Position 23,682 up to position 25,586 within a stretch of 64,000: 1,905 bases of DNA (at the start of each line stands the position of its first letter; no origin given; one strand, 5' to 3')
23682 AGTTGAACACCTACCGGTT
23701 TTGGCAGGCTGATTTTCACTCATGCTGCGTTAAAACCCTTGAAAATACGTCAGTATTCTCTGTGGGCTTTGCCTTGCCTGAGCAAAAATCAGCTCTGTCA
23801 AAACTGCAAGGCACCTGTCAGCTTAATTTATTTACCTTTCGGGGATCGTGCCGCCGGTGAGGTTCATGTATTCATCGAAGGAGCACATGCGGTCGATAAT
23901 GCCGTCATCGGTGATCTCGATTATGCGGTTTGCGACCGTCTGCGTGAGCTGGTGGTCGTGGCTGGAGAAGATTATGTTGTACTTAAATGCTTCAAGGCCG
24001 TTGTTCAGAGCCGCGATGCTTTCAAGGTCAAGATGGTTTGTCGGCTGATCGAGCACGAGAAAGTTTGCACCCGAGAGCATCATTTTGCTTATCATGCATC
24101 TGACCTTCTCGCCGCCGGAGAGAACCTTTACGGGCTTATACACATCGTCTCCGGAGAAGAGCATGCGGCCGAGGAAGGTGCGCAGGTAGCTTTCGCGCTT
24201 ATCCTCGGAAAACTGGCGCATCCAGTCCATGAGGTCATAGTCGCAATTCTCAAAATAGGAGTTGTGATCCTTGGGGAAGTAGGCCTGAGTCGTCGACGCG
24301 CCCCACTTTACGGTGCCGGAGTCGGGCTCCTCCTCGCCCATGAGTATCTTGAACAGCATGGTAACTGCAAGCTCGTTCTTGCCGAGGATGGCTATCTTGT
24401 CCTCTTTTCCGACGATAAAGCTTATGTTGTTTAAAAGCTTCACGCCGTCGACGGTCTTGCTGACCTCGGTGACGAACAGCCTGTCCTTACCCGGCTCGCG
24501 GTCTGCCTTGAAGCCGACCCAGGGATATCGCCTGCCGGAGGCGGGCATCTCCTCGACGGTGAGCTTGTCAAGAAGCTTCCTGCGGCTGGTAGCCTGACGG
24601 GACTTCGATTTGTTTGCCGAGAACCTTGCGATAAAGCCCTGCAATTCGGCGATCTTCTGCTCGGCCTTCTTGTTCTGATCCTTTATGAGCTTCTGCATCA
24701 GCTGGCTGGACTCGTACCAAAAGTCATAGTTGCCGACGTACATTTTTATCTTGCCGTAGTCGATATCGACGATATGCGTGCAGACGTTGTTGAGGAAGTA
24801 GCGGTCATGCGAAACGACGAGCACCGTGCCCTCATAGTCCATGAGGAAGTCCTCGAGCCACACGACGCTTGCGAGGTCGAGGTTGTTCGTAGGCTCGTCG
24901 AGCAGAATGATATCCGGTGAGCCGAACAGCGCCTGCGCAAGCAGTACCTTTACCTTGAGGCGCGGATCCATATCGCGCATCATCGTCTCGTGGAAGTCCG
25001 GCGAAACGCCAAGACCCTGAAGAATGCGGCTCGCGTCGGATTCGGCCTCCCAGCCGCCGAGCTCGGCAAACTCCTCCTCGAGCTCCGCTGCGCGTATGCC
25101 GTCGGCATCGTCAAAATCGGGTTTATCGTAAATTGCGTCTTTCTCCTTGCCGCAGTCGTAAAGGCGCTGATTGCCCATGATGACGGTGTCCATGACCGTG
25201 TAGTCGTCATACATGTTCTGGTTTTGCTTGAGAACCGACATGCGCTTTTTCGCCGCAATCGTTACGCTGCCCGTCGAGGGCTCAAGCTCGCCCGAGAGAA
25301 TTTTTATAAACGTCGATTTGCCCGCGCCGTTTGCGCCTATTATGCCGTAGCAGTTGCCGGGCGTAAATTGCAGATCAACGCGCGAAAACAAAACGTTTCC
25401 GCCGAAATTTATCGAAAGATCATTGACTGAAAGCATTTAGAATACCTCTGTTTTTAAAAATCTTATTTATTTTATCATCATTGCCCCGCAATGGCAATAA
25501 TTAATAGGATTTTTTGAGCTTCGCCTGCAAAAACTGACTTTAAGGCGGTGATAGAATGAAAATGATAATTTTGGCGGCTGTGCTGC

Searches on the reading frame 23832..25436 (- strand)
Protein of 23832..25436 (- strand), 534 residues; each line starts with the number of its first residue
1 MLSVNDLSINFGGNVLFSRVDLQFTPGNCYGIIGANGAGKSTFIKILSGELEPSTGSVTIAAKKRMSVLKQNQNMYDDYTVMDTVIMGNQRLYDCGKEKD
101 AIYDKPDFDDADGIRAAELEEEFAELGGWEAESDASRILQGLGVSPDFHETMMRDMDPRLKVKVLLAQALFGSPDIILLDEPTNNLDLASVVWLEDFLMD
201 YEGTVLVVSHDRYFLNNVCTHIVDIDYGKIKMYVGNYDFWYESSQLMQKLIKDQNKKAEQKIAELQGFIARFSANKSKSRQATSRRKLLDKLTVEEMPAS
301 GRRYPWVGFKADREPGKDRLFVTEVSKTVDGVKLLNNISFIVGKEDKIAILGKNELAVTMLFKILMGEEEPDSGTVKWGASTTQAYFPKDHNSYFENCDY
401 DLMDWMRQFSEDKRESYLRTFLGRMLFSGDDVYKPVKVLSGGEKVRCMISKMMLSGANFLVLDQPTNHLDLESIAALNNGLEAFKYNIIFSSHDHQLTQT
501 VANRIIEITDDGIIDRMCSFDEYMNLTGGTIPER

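Call 67: search_protein_families(library=pfam, proteins=[window:23832-25436:-], max_evalue=0.01)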
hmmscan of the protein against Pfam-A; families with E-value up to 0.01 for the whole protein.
window:23832-25436:- (534 aa): 7 families
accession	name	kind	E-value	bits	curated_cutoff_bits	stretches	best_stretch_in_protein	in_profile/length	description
PF00005.33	ABC_tran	-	6.6e-36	124.4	25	2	18-184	2-137/137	ABC transporter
PF12848.13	ABC_tran_Xtn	-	5e-20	71.8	25.9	1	223-298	1-76/85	ABC transporter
PF13304.12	AAA_21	-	1.2e-09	39.2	27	1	30-48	2-20/304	AAA domain, putative AbiEii toxin, Type IV TA system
PF02463.25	SMC_N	-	2e-06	27.9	40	0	297-509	135-212/220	RecF/RecN/SMC N terminal domain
PF13238.12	AAA_18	-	0.0076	17.1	29.4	0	32-84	3-53/128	AAA domain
PF02689.20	Herpes_Helicase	-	0.0077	14.7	27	0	23-74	54-107/808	Helicase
PF13555.12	AAA_29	-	0.0082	16.3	27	0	17-44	12-39/61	P-loop containing region of AAA domain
